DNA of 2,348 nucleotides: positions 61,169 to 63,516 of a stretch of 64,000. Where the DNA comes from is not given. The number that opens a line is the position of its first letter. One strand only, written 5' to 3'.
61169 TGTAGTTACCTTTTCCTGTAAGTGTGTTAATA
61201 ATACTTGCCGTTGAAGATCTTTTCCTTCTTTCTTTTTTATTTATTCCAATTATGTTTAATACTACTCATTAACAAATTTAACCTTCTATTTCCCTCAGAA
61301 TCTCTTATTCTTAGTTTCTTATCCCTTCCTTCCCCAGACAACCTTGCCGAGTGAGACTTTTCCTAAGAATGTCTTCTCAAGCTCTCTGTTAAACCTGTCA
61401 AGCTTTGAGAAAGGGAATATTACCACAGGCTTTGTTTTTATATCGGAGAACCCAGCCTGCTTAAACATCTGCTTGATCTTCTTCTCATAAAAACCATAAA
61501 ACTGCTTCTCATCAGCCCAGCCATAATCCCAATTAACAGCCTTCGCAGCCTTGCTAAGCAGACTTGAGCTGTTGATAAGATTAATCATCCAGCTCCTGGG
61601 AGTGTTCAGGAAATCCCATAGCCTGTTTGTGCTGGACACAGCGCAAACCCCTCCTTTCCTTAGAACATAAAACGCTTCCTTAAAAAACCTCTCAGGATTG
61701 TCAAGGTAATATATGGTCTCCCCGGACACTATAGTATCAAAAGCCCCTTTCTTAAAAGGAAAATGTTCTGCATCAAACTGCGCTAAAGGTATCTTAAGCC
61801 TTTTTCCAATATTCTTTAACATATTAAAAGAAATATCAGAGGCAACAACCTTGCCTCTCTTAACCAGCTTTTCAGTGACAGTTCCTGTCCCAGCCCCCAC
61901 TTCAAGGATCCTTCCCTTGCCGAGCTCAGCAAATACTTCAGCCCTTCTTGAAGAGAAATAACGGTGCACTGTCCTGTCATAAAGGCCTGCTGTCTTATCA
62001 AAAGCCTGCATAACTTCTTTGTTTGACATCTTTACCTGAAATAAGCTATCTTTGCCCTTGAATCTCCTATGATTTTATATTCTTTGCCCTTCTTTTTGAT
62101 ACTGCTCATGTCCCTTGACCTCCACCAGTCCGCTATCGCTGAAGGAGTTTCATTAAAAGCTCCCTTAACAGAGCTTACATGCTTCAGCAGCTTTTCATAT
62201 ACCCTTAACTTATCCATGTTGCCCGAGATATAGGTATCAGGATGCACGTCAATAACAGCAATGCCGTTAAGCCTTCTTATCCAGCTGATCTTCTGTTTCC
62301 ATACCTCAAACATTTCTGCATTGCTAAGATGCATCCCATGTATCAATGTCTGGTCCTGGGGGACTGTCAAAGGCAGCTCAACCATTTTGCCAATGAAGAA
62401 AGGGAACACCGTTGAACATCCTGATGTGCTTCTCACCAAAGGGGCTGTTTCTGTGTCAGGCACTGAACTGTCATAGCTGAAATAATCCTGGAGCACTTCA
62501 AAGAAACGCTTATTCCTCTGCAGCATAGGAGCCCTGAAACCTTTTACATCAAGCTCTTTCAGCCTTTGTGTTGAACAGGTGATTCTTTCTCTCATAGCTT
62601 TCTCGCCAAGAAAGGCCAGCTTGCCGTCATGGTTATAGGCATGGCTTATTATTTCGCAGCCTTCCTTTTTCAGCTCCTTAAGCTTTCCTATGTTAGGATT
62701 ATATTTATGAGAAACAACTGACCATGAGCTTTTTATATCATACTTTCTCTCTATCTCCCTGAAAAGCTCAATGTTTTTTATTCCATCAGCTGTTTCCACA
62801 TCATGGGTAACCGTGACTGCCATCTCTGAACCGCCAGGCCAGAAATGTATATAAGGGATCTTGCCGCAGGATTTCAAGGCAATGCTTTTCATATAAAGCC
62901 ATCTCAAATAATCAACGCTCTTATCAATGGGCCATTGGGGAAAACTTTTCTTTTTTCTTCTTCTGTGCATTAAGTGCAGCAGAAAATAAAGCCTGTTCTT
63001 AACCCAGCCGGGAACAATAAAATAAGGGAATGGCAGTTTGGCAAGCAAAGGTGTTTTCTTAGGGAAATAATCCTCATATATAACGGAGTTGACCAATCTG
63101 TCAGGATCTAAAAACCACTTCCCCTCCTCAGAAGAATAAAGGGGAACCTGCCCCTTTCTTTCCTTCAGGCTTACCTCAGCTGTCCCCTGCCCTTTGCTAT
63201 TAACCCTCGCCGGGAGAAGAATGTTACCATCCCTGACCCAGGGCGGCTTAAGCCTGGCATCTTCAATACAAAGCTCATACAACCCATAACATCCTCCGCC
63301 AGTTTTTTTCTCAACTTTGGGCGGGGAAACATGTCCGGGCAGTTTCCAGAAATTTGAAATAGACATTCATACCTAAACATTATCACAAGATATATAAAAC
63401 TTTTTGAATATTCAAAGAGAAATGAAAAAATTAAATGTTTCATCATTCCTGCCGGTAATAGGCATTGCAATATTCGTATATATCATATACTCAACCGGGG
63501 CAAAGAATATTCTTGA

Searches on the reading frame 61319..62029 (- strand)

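Call 88: search_protein_families(library=pfam, proteins=[window:61319-62029:-], max_evalue=0.00001)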
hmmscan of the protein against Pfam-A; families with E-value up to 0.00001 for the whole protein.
window:61319-62029:- (236 aa): 6 families
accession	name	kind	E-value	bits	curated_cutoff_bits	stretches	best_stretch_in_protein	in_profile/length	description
PF08241.18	Methyltransf_11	-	1.4e-19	70.9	21.2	1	42-130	1-94/95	Methyltransferase domain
PF13489.12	Methyltransf_23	-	5.2e-18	65.7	27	1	17-197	1-162/164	Methyltransferase domain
PF13649.12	Methyltransf_25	-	7.5e-17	62.2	27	1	41-127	1-97/97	Methyltransferase domain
PF13847.12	Methyltransf_31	-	2.1e-12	47.4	27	1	39-193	5-145/145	Methyltransferase domain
PF01209.24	Ubie_methyltran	-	5.3e-12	46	20.1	1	5-198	15-217/233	ubiE/COQ5 methyltransferase family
PF08242.18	Methyltransf_12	-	1.8e-10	41.9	30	1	42-129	1-98/98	Methyltransferase domain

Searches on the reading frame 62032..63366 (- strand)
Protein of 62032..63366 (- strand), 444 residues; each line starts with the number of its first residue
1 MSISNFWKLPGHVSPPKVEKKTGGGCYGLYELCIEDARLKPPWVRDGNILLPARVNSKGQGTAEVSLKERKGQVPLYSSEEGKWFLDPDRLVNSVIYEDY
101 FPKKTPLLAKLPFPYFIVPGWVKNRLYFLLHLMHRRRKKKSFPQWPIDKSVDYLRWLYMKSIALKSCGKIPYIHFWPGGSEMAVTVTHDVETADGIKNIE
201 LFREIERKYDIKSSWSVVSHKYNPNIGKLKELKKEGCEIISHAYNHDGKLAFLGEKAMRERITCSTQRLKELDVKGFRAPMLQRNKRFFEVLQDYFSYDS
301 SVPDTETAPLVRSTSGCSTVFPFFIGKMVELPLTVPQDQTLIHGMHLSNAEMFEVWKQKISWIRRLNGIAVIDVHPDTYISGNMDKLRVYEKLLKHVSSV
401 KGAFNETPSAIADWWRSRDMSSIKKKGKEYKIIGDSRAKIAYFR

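Call 88: search_protein_families(library=pfam, proteins=[window:62032-63366:-], max_evalue=0.00001)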
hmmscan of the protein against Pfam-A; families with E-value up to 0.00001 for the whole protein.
window:62032-63366:- (444 aa): 2 families
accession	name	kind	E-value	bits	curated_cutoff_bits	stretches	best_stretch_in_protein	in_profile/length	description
PF10096.14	DUF2334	-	1.1e-06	28.8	26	1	186-330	5-154/203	Uncharacterized protein conserved in bacteria (DUF2334)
PF01522.26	Polysacc_deac_1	-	2e-06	28.2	23.1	1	207-294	29-118/124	Polysaccharide deacetylase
